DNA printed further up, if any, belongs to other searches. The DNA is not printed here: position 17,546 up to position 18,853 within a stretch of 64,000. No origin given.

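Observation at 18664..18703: Poly-lysine N-terminal tail (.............) on the ROK kinase encoded in the polyP operon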

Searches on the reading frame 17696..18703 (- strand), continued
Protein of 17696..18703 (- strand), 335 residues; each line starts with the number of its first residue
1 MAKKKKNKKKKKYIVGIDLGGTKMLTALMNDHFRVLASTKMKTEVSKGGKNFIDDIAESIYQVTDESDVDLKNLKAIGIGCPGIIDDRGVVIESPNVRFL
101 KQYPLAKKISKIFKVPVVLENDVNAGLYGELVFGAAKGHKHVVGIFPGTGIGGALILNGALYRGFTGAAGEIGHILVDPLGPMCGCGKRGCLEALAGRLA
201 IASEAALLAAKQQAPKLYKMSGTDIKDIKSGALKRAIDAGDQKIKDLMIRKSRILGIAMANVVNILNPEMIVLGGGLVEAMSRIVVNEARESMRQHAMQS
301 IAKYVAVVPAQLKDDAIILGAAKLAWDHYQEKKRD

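Call 71: find_homologous_proteins(query=L017:5007-5996:+, max_evalue=1e-30)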
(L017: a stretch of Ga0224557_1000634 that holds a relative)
Query L017:5007-5996:+ (330 aa): 5873 proteins with E <= 1e-30 among 8000 candidates; the best 120 are listed.
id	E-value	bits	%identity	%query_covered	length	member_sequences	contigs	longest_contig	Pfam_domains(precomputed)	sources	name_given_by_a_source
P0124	6.1e-208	707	97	100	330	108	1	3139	PF01869.27,PF00480.27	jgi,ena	jgi:glucokinase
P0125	8.1e-202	687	92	100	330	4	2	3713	PF00480.27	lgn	-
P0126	3.7e-199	679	93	100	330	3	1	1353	PF00480.27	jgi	-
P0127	4.7e-197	672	92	99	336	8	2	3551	PF00480.27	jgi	jgi:glucokinase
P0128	1.6e-196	670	91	99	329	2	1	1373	PF00480.27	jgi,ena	-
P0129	4.9e-194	662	90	100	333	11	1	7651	PF01869.27,PF00480.27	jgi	jgi:glucokinase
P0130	5.5e-194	662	90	99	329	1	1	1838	PF00480.27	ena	-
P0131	5.3e-193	658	90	94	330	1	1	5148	PF01869.27,PF00480.27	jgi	jgi:glucokinase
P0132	8.7e-192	654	89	99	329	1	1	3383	PF01869.27,PF00480.27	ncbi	-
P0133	1.3e-190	650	90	99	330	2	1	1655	PF00480.27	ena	-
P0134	3.1e-190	649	88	100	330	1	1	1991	PF01869.27,PF00480.27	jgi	jgi:glucokinase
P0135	1.8e-189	647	91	96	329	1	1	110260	PF01869.27,PF00480.27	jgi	jgi:glucokinase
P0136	2.1e-189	646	87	100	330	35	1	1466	PF00480.27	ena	-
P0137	8.1e-189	645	90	94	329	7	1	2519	PF01869.27,PF00480.27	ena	-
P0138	3.3e-182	623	86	94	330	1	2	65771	PF01869.27,PF00480.27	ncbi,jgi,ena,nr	ncbi:MAG TPA: ROK family protein [Verrucomicrobiae bacterium]|nr:ROK family protein [Verrucomicrobia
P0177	5.8e-136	471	66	93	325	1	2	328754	PF01869.27,PF00480.27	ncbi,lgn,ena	-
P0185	2.5e-132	459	66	96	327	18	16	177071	PF01869.27,PF00480.27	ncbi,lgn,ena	ncbi:MAG: ROK family protein [Candidatus Aminicenantales bacterium]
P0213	4.5e-130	452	65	97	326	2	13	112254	PF01869.27,PF00480.27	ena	-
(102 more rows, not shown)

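Call 73: find_encoding_contigs(protein=P0177, flank=5000, max_places=1)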
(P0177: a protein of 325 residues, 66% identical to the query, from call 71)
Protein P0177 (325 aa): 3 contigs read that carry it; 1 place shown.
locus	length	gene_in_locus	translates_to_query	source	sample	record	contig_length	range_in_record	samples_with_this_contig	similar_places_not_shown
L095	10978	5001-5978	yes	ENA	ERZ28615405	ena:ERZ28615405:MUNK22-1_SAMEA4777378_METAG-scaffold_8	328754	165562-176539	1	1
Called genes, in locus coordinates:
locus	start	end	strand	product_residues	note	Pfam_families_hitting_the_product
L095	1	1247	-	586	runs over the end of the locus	PF13231:PMT_2 (weak), PF13431:TPR_17 (faint), PF13374:TPR_10 (faint), PF00515:TPR_1 (weak), PF13414:TPR_11 (weak), PF14559:TPR_19 (weak), PF13432:TPR_16 (weak), PF14559:TPR_19 (weak), +5 more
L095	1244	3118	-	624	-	PF07721:TPR_4 (faint), PF13428:TPR_14 (faint), PF07719:TPR_2 (faint), PF00515:TPR_1 (weak), PF13414:TPR_11 (weak), PF13424:TPR_12, PF13432:TPR_16, PF14559:TPR_19 (weak), +7 more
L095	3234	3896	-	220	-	-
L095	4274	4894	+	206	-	PF00160:Pro_isomerase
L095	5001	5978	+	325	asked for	PF00480:ROK, PF01869:BcrAD_BadFG (weak)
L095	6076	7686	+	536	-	PF02541:Ppx-GppA, PF01966:HD (faint), PF21447:Ppx-GppA_III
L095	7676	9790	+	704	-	PF13089:PP_kinase_N, PF02503:PP_kinase, PF17941:PP_kinase_C_1, PF13091:PLDc_2 (weak), PF13090:PP_kinase_C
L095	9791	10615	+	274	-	PF05235:CHAD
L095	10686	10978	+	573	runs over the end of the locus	PF00069:Pkinase, PF07714:PK_Tyr_Ser-Thr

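Call 74: find_encoding_contigs(protein=P0213, flank=5000, max_places=1)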
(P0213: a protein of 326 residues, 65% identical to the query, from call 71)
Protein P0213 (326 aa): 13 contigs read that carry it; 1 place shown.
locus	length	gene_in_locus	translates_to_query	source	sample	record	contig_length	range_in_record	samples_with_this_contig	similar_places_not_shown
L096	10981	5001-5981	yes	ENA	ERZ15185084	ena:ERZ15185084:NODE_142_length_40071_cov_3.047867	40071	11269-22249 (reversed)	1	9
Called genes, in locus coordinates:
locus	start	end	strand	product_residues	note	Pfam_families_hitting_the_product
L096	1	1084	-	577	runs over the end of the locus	PF13428:TPR_14 (faint), PF03704:BTAD (faint), PF13371:TPR_9 (faint), PF13374:TPR_10 (faint), PF13414:TPR_11, PF14559:TPR_19, PF13432:TPR_16, PF14559:TPR_19 (weak), +8 more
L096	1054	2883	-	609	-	PF07719:TPR_2 (faint), PF13176:TPR_7 (faint), PF13374:TPR_10 (faint), PF13432:TPR_16, PF13424:TPR_12 (weak), PF14559:TPR_19 (weak), PF13428:TPR_14 (weak), PF13414:TPR_11 (weak), +6 more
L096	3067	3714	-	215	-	-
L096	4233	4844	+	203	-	PF00160:Pro_isomerase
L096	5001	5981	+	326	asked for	PF00480:ROK, PF01869:BcrAD_BadFG (faint)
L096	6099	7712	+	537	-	PF02541:Ppx-GppA, PF01966:HD (faint), PF21447:Ppx-GppA_III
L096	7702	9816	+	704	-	PF13089:PP_kinase_N, PF02503:PP_kinase, PF17941:PP_kinase_C_1, PF13091:PLDc_2 (weak), PF13090:PP_kinase_C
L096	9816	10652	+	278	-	PF05235:CHAD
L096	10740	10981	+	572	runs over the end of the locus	PF00069:Pkinase, PF07714:PK_Tyr_Ser-Thr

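Call 75: find_encoding_contigs(protein=P0185, flank=5000, max_places=1)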
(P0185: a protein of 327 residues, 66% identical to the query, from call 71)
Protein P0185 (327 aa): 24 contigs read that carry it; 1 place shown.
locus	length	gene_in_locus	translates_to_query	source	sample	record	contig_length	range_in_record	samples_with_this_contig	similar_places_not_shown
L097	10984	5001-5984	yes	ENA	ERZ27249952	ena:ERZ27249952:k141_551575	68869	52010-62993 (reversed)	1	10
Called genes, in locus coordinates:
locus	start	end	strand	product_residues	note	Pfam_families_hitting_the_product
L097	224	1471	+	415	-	-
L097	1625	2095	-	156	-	-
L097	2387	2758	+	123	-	-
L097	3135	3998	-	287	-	PF05235:CHAD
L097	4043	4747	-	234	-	PF00300:His_Phos_1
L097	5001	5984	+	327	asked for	PF00480:ROK, PF01869:BcrAD_BadFG (faint)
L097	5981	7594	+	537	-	PF02541:Ppx-GppA, PF01966:HD (weak), PF21447:Ppx-GppA_III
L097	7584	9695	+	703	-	PF13089:PP_kinase_N, PF02503:PP_kinase, PF17941:PP_kinase_C_1, PF13091:PLDc_2 (faint), PF13090:PP_kinase_C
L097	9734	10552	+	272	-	PF03976:PPK2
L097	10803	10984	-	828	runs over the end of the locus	PF17162:DUF5118, PF17148:DUF5117, PF16313:DUF4953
